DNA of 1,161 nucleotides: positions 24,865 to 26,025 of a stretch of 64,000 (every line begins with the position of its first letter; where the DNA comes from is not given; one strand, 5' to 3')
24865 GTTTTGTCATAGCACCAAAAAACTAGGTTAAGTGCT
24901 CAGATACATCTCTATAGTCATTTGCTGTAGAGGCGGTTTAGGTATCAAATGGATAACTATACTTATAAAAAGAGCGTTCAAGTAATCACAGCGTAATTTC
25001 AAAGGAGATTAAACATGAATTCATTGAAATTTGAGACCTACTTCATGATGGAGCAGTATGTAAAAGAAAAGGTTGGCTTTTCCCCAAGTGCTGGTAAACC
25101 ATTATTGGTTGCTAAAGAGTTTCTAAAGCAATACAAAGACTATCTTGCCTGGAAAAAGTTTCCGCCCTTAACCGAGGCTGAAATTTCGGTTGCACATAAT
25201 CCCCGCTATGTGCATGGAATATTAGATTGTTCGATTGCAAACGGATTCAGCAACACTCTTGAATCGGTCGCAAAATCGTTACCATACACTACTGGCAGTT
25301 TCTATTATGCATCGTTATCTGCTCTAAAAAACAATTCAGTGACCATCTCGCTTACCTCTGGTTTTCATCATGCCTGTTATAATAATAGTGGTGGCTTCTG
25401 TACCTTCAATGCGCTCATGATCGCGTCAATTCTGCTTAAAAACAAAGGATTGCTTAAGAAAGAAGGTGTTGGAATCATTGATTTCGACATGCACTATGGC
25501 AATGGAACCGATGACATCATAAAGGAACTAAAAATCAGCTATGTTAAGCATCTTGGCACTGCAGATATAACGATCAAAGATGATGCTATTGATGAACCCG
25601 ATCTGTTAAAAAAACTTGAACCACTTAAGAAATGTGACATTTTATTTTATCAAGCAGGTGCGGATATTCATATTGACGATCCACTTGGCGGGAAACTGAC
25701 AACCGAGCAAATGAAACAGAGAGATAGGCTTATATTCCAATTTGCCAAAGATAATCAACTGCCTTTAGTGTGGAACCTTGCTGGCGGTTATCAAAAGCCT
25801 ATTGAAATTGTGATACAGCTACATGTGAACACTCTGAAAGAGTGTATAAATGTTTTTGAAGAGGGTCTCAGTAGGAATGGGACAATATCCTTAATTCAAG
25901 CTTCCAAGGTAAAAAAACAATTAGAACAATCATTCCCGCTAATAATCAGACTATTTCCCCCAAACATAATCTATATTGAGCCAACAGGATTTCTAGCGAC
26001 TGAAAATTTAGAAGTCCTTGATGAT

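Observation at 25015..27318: HDAC-STAS fusion translationally coupled to a WLCPV protein and a metallophosphoesterase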

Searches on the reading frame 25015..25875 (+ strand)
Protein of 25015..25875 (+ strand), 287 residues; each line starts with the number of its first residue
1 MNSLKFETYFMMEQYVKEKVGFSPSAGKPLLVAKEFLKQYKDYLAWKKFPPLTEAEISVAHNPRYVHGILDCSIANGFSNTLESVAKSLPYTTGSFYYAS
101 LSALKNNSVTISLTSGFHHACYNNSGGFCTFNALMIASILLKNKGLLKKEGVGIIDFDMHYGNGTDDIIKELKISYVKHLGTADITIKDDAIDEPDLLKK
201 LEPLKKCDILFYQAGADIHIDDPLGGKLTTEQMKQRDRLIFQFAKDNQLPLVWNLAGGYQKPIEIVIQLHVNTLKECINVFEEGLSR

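Call 35: search_solved_structures(query=window:25015-25875:+, max_evalue=0.001, show_alignments=2)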
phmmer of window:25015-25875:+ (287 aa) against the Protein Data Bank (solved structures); distinct sequences matched with E-value up to 0.001: 89 (the best 60 are shown).
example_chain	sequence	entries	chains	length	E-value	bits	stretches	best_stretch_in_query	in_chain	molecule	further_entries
9gkv_B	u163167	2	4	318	1.5e-20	76.8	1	26-277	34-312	Histone deacetylase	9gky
9gz5_A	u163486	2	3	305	5.7e-15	58.5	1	106-275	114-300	Histone deacetylase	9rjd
9rje_A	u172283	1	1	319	8.6e-14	54.6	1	99-273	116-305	Histone deacetylase domain-containing protein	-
5g0h_A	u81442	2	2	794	4.8e-11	45.6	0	99-171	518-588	HDAC6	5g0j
5g0i_A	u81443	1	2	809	5.2e-11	45.5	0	99-171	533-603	HDAC6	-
7qno_A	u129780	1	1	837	5.8e-11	45.3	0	99-171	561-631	Histone deacetylase 6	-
9k91_A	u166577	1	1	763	6.3e-09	38.6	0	106-166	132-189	Histone deacetylase 6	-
8szt_B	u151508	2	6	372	1.1e-07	34.5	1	116-169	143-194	Histone deacetylase domain-containing protein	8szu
5zmp_A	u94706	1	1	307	1.9e-07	33.8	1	116-171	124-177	lysine deacylase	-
5ji5_A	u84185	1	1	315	2.9e-07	33.2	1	112-167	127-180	BuphA.10154.a.B1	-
7q1b_A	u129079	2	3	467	7.7e-07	31.8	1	93-167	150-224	Histone deacetylase DAC2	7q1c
3c0y_A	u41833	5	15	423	1.3e-06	31.1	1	102-169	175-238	Histone deacetylase 7a | HISTONE DEACETYLASE 7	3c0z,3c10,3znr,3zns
5g17_A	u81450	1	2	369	1.7e-06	30.7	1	117-168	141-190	HISTONE DEACETYLASE-LIKE AMIDOHYDROLASE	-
1zz0_A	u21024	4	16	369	1.7e-06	30.7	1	117-168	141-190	Histone deacetylase-like amidohydrolase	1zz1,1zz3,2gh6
5g1c_A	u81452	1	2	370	1.7e-06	30.7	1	117-168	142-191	HISTONE DEACETYLASE-LIKE AMIDOHYDROLASE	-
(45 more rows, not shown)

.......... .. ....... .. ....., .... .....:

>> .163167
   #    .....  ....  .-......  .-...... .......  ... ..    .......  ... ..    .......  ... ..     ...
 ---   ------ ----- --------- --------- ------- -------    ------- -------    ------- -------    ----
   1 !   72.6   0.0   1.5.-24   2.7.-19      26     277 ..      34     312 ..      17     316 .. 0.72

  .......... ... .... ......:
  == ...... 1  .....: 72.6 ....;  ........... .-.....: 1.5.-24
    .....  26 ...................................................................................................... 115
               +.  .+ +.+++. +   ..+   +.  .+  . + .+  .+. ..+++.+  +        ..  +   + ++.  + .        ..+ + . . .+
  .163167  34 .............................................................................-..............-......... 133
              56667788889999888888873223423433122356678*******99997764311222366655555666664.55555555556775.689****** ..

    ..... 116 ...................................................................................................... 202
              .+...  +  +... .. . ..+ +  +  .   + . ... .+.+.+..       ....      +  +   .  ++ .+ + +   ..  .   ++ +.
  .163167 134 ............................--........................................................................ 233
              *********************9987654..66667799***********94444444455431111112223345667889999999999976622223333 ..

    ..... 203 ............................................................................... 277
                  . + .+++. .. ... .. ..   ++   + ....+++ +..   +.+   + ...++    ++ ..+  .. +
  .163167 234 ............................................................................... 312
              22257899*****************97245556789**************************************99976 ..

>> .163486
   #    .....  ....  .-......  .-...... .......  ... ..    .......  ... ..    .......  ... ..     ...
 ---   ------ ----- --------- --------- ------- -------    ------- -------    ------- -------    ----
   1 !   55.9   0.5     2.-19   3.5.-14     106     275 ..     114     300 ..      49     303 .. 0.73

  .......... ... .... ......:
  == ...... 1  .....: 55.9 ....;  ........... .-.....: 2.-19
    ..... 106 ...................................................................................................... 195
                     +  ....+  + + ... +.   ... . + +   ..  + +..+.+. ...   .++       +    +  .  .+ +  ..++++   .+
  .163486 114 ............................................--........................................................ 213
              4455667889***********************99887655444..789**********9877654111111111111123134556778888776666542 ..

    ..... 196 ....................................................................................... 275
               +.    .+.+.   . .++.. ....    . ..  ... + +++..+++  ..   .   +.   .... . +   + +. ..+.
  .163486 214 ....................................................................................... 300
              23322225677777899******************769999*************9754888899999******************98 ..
